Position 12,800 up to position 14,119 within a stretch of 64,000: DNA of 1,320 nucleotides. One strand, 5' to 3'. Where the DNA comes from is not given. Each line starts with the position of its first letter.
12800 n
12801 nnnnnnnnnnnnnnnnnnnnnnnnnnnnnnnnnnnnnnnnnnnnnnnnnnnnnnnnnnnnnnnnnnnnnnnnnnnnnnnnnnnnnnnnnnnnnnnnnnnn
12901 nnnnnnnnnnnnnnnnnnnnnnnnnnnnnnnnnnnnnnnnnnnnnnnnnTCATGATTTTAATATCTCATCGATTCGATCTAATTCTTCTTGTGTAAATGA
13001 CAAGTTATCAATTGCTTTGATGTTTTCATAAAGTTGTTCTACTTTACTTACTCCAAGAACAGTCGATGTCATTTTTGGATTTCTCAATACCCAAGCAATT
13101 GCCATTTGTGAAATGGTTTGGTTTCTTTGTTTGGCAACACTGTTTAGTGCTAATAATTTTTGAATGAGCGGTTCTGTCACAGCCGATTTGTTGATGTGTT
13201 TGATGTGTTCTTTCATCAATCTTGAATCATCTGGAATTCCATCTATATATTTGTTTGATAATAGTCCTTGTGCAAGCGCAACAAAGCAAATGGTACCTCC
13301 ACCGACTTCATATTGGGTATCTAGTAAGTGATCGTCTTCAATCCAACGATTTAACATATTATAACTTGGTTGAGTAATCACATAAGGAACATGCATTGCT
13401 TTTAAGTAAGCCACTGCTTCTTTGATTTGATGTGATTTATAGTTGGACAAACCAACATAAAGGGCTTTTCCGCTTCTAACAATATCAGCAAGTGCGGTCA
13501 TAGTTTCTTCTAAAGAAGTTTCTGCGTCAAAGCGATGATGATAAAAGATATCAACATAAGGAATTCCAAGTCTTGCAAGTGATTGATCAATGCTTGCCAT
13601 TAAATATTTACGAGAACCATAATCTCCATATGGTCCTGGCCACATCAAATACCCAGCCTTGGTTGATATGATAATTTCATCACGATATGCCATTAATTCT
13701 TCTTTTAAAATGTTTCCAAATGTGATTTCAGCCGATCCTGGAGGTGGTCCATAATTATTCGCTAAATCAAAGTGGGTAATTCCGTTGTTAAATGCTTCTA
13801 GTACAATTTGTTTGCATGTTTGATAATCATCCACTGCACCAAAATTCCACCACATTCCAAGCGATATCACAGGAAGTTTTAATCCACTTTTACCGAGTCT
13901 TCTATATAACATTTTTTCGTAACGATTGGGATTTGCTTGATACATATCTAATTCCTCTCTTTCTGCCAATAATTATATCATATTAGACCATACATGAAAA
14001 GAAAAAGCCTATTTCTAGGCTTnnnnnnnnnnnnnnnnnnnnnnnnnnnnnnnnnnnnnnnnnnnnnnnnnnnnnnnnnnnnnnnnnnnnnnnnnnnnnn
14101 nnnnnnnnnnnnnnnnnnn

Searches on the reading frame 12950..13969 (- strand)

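Call 11: search_protein_families(library=pfam, proteins=[window:12950-13969:-], max_evalue=0.001)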
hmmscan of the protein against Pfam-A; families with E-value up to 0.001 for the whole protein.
window:12950-13969:- (339 aa): 1 family
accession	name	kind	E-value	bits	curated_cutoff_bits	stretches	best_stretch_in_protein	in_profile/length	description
PF00248.27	Aldo_ket_red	-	1.4e-64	218.4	24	1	35-337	2-290/291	Aldo/keto reductase family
